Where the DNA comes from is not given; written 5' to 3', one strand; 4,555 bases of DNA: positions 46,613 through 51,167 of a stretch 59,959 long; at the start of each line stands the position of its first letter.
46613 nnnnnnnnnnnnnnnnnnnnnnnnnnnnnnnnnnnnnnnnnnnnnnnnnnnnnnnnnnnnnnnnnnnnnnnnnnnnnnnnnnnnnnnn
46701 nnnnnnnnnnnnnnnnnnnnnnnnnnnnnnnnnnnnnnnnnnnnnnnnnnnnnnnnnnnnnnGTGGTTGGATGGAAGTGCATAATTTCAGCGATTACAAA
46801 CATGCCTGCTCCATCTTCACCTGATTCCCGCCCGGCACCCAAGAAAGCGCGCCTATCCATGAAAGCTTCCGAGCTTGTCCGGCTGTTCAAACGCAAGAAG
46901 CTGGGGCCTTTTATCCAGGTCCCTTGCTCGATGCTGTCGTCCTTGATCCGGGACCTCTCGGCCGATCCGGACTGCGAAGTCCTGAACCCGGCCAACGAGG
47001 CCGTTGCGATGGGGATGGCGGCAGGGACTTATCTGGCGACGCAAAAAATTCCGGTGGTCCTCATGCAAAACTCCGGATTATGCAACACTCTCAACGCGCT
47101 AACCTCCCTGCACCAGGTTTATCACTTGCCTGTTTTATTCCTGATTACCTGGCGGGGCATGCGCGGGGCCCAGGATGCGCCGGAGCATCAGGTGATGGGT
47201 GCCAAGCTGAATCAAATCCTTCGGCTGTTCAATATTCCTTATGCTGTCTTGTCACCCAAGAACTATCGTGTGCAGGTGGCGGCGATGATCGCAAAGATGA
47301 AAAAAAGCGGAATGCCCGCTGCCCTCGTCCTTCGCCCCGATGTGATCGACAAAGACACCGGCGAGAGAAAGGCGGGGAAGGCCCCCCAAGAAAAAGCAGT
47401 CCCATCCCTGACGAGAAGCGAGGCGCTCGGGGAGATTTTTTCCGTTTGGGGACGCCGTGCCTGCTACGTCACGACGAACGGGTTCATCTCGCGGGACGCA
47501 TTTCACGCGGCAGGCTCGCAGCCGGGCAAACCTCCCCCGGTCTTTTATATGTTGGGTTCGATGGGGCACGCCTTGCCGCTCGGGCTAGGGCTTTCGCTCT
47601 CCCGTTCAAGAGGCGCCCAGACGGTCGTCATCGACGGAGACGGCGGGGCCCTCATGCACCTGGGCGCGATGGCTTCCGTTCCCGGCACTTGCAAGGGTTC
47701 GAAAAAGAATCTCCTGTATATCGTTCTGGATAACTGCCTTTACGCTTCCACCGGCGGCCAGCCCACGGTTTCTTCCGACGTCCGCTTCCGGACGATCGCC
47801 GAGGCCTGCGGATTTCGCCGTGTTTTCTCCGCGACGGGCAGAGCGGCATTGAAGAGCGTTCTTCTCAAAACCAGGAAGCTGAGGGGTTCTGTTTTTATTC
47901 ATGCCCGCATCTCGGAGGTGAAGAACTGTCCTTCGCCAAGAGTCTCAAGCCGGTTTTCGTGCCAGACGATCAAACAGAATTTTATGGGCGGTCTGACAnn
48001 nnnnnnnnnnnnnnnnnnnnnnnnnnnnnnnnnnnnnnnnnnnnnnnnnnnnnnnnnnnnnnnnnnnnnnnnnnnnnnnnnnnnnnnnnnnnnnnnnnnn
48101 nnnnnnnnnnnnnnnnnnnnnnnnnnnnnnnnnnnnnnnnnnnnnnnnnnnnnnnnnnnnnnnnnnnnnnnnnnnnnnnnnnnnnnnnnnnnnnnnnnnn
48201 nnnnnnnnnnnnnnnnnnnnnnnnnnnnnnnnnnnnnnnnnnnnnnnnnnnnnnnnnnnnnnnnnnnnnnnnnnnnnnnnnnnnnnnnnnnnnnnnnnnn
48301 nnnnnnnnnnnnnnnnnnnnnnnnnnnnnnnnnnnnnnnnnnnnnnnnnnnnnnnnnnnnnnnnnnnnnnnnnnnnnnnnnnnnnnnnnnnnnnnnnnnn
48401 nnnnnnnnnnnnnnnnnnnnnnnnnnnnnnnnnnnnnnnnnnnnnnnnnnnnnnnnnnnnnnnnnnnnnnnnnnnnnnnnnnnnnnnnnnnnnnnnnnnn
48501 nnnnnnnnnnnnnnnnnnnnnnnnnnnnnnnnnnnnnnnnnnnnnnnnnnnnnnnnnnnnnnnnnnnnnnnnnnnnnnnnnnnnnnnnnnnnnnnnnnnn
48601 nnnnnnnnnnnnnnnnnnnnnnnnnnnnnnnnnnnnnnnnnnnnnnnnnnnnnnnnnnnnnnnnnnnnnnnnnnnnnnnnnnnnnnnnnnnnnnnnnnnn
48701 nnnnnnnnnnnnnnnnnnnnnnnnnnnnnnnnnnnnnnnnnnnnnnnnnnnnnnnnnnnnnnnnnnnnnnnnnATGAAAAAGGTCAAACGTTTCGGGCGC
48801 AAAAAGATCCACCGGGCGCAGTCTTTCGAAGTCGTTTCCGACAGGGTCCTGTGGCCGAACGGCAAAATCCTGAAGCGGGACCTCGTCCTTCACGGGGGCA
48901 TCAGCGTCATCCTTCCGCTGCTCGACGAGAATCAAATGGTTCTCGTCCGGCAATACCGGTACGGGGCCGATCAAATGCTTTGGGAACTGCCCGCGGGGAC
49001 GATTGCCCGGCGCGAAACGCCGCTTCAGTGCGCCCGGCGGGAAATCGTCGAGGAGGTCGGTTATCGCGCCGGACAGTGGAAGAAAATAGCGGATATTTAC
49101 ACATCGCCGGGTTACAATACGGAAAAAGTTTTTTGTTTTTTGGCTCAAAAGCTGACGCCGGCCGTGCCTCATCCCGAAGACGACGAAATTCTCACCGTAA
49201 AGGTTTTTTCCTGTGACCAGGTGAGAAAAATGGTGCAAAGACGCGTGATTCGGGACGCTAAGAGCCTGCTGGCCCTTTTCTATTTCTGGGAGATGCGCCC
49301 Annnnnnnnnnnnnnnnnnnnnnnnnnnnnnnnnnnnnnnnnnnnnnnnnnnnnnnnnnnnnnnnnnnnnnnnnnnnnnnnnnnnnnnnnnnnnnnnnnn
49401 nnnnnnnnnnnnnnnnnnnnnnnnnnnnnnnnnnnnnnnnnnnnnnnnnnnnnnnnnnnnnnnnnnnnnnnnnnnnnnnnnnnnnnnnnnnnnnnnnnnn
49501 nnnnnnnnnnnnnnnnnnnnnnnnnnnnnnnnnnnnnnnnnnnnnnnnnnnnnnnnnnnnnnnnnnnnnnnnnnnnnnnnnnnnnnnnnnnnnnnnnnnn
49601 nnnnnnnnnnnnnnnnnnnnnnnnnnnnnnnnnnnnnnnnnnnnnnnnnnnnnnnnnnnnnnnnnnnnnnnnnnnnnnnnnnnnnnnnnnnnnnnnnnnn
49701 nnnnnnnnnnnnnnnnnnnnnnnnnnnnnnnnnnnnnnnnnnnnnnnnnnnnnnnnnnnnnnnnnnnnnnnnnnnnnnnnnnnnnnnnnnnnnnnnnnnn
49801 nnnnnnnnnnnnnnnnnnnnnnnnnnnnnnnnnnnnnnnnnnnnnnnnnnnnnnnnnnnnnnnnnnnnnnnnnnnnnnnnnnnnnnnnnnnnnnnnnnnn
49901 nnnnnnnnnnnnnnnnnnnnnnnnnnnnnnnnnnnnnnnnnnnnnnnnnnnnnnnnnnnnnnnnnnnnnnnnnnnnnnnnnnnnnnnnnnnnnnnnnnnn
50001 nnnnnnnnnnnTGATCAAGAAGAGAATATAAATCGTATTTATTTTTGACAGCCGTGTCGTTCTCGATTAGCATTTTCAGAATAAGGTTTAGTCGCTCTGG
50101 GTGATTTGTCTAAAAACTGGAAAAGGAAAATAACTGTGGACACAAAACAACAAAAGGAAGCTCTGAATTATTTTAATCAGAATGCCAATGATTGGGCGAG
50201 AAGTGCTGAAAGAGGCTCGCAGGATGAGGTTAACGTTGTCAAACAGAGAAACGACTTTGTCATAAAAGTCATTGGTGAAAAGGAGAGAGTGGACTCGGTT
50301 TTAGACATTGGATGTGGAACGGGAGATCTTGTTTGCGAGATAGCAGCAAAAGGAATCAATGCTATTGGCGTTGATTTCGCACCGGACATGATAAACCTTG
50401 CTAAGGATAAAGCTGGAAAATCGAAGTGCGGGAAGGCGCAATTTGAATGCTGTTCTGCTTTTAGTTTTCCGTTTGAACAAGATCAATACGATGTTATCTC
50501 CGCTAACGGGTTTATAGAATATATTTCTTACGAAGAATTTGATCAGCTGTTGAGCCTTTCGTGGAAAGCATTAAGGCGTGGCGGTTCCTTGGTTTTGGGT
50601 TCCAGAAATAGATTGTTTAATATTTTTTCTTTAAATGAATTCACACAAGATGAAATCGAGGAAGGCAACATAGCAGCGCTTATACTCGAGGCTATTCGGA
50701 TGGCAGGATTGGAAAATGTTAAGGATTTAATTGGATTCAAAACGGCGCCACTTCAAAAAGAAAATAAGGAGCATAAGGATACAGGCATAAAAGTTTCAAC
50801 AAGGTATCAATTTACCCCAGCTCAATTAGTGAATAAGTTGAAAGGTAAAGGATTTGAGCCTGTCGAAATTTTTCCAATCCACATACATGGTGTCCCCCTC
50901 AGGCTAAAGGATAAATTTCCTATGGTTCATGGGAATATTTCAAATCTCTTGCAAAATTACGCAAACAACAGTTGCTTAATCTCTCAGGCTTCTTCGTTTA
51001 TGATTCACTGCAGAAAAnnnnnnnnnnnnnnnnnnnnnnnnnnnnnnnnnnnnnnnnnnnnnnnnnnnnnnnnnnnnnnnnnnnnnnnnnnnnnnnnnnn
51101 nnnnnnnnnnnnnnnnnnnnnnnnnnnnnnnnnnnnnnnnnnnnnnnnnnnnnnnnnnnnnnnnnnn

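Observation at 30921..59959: A 29-kb co-directional locus combining many GT-C transferases, radical SAM enzymes and a phosphonate pathway: candidate undescribed envelope-modification system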

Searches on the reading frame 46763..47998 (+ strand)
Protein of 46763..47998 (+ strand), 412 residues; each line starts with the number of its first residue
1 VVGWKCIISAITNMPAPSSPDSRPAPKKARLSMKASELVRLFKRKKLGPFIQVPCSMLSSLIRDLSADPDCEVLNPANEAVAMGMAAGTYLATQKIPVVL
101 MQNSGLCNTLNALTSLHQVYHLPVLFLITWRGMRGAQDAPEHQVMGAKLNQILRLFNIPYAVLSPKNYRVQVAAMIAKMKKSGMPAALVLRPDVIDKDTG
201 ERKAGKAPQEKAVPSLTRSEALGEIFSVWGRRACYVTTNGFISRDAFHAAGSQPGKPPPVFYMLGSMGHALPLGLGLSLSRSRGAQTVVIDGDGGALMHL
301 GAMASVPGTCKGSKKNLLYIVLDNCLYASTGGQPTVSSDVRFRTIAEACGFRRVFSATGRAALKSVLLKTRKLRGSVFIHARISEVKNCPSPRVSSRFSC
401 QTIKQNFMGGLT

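Call 5: search_protein_families(library=pfam, proteins=[window:46763-47998:+], max_evalue=0.01)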
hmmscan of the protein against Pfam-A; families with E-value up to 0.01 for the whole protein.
window:46763-47998:+ (412 aa): 2 families
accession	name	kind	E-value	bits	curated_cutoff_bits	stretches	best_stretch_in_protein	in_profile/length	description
PF02775.26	TPP_enzyme_C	-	2.1e-14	54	21.9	1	262-380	25-150/151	Thiamine pyrophosphate enzyme, C-terminal TPP binding domain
PF02776.23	TPP_enzyme_N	-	5.8e-11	42.7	26.8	1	39-137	8-106/119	Thiamine pyrophosphate enzyme, N-terminal TPP binding domain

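Call 14: search_protein_families(library=ncbifam, proteins=[window:46763-47998:+], max_evalue=0.01)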
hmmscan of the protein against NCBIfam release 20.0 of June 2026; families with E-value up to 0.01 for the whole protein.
window:46763-47998:+ (412 aa): 13 families
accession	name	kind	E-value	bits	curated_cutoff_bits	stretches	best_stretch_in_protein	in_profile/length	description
TIGR03297.1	Ppyr-DeCO2ase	equivalog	7.5e-88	295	312.5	1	50-408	5-357/360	phosphonopyruvate decarboxylase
TIGR03846.1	sulfopy_beta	equivalog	5.6e-29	101.3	221.5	1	218-408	1-178/182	sulfopyruvate decarboxylase subunit beta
TIGR03845.1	sulfopyru_alph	equivalog_domain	1.9e-28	99.4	147.95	1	40-193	6-158/160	sulfopyruvate decarboxylase subunit alpha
NF004813.0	PRK06163.1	equivalog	5.5e-26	91.5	240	1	255-411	47-196/202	hypothetical protein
NF006203.0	PRK08327.1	equivalog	7.4e-06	24.7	456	0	77-126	59-108/571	thiamine pyrophosphate-requiring protein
NF005485.1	PRK07092.1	equivalog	4.1e-05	22.6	493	0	174-329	308-455/523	benzoylformate decarboxylase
NF005470.0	PRK07064.1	equivalog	0.00098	18.3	495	1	260-324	402-461/552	thiamine pyrophosphate-binding protein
NF008819.1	PRK11865.1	equivalog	0.0011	18.3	405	1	281-338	88-142/300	pyruvate synthase subunit PorB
NF006524.0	PRK08978.1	equivalog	0.0053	15.1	738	1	264-324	400-455/548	acetolactate synthase 2 catalytic subunit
NF005114.0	PRK06546.1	equivalog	0.0062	15.1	893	1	262-306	405-448/578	pyruvate dehydrogenase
NF035923.1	TPP_ScyA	equivalog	0.0078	14.5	1020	0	264-301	467-502/623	scytonemin biosynthesis protein ScyA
TIGR03336.1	IOR_alpha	equivalog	0.0079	14.6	650.9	0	266-338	404-472/595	indolepyruvate ferredoxin oxidoreductase subunit alpha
NF006591.0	PRK09124.1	equivalog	0.0098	14.2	792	0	263-307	406-449/574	ubiquinone-dependent pyruvate dehydrogenase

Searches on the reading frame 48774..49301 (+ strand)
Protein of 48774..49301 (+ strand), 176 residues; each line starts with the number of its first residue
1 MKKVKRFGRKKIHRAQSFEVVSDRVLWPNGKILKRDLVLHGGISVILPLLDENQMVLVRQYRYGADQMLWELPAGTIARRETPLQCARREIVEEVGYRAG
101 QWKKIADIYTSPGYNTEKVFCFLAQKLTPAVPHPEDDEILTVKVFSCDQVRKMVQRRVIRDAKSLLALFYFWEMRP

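Call 14: search_protein_families(library=ncbifam, proteins=[window:48774-49301:+], max_evalue=0.01)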
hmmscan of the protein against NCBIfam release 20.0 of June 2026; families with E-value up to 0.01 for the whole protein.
window:48774-49301:+ (176 aa): 16 families
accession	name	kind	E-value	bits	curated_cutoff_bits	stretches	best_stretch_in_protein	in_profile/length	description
NF008736.0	PRK11762.1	equivalog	6.6e-24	84.4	169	1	44-170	50-176/186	ADP compounds hydrolase NudE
NF011585.0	PRK15009.1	equivalog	1e-13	51.4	234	1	42-171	47-184/191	GDP-mannose pyrophosphatase NudK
TIGR00052.1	TIGR00052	subfamily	5.3e-13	49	79.55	1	34-171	37-186/188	nudix-type nucleoside diphosphatase, YffH/AdpP family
NF008003.0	PRK10729.1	equivalog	2e-10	40.3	248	1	33-170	49-196/210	ADP-ribose diphosphatase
NF041652.1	Nud_hyd_Dein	equivalog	1.2e-06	28.9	200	1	50-161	21-138/152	Nudix hydrolase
NF001938.0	PRK00714.1-5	equivalog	9.7e-06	25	116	1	63-101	40-78/172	RNA pyrophosphohydrolase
TIGR00586.1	mutt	equivalog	1.2e-05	25.3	97.9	1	51-103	15-67/129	8-oxo-dGTP diphosphatase MutT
NF006530.0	PRK08999.1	equivalog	1.6e-05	24.1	245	1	51-108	15-73/315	Nudix family hydrolase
NF052459.1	OxoGTPPhMutT1Mycb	equivalog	3.8e-05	22.9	475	1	55-160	20-123/292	8-oxo-(d)GTP phosphatase MutT1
NF008044.0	PRK10776.1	equivalog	6.7e-05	22.8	148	1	67-107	30-70/130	8-oxo-dGTP diphosphatase MutT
NF007834.0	PRK10546.1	equivalog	0.00015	21.6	156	1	43-106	4-68/135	pyrimidine (deoxy)nucleoside triphosphate diphosphatase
NF001937.0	PRK00714.1-4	equivalog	0.00035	20.2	139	1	61-105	26-68/161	RNA pyrophosphohydrolase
NF006961.0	PRK09438.1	equivalog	0.00066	19.1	103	1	51-114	17-79/151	dihydroneopterin triphosphate diphosphatase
NF001935.0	PRK00714.1-2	equivalog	0.00069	19.1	259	1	67-105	30-68/183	RNA pyrophosphohydrolase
NF001934.0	PRK00714.1-1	equivalog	0.0012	18.3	241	1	61-101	26-64/176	RNA pyrophosphohydrolase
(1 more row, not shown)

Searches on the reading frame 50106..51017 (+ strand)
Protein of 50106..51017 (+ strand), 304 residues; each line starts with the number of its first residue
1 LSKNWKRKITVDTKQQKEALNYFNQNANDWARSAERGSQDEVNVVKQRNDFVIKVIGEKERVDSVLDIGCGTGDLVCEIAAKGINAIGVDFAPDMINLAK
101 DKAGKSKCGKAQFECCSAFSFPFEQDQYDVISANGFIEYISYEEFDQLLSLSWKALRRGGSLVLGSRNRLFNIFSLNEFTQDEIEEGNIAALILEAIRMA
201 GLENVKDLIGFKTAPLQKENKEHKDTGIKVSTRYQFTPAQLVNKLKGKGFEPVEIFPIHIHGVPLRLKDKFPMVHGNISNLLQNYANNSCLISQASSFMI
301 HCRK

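Call 5: search_protein_families(library=pfam, proteins=[window:50106-51017:+], max_evalue=0.01)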
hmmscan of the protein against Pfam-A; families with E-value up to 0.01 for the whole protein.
window:50106-51017:+ (304 aa): 12 families
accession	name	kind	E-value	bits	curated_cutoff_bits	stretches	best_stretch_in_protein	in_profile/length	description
PF13649.12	Methyltransf_25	-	2.4e-19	70.3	27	1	65-160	1-97/97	Methyltransferase domain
PF08241.18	Methyltransf_11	-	2e-16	60.8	21.2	1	66-164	1-95/95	Methyltransferase domain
PF13847.12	Methyltransf_31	-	1.6e-15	57.5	27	1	63-168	5-113/145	Methyltransferase domain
PF08242.18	Methyltransf_12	-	3.9e-14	53.6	30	1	66-162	1-98/98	Methyltransferase domain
PF13489.12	Methyltransf_23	-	2.2e-11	44.2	27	1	53-164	14-116/164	Methyltransferase domain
PF01209.24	Ubie_methyltran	-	1.1e-09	38.4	20.1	1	49-163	36-150/233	ubiE/COQ5 methyltransferase family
PF02353.26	CMAS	-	5.7e-08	32.8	27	1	63-166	64-166/273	Mycolic acid cyclopropane synthetase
PF05891.18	Methyltransf_PK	-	0.00011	22.3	27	1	51-166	45-161/218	AdoMet dependent proline di-methyltransferase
PF06325.19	PrmA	-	0.00019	21.5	22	1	62-140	162-239/296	Ribosomal protein L11 methyltransferase (PrmA)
PF05175.20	MTS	-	0.00054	20.1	23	1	58-164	29-138/170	Methyltransferase small domain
PF05401.17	NodS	-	0.002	18.4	24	1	46-166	28-146/201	Nodulation protein S (NodS)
PF07942.18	CARME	-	0.0066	16.3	27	0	10-95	6-91/268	Carnosine N-methyltransferase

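Call 74: search_protein_families(library=ncbifam, proteins=[window:50136-51017:+], max_evalue=0.0001)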
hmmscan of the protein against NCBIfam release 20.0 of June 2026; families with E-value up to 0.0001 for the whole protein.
window:50136-51017:+ (294 aa): 29 families (the best 25 are shown)
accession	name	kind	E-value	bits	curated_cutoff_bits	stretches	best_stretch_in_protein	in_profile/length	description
NF043040.1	corrin_prot_MT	hypoth_equivalog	5.6e-16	58.6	180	1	51-154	41-147/216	corrinoid protein-associated methyltransferase CpaM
TIGR01983.1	UbiG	equivalog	1.2e-15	57.4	102.95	1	13-165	5-162/228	bifunctional 2-polyprenyl-6-hydroxyphenol methylase/3-demethylubiquinol 3-O-methyltransferase UbiG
NF047649.1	MTase_UXPK_star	exception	1.1e-12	47.5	460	1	47-155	73-182/283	methyltransferase/UXPK-star double selenoprotein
TIGR01934.1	MenG_MenH_UbiE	subfamily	1.2e-12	47.6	158.35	1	42-124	31-113/223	ubiquinone/menaquinone biosynthesis methyltransferase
TIGR02021.1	BchM-ChlM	equivalog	7e-12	45.2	158.9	1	10-139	6-140/218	magnesium protoporphyrin IX methyltransferase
NF041537.1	ArsM_AhpD_UU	exception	9.3e-12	44.4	510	1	47-156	72-182/345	arsenite methyltransferase/AhpD domain selenoprotein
NF001244.0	PRK00216.1-5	equivalog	2.3e-11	43.4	216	1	44-123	42-124/236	bifunctional demethylmenaquinone methyltransferase/2-methoxy-6-polyprenyl-1,4-benzoquinol methylase UbiE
TIGR02072.1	BioC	equivalog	4.7e-11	43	184.95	1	42-154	23-132/244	malonyl-ACP O-methyltransferase BioC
NF041536.1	ArsM_DUF2284_UU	exception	9.6e-11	40.7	575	1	46-155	71-181/459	arsenite methyltransferase/DUF2284 domain selenoprotein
NF045667.1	MTase_DVU1556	equivalog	1e-09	38.2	155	1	53-154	24-119/213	DVU_1556 family methyltransferase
NF008823.0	PRK11873.1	subfamily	2.7e-09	36.9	263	1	52-155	78-182/272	arsenite methyltransferase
NF004851.0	PRK06202.1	equivalog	3.5e-08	33.1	243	1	47-148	56-160/237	hypothetical protein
NF041820.1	daptide_MTase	equivalog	1e-07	31.7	175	1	52-245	37-227/243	daptide-type RiPP biosynthesis methyltransferase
NF001790.0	PRK00517.3-3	equivalog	2.9e-07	30.1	269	1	50-154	121-223/262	50S ribosomal protein L11 methyltransferase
NF008264.0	PRK11036.1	equivalog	3e-07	30.2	366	1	40-154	35-147/261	tRNA uridine 5-oxyacetic acid(34) methyltransferase CmoM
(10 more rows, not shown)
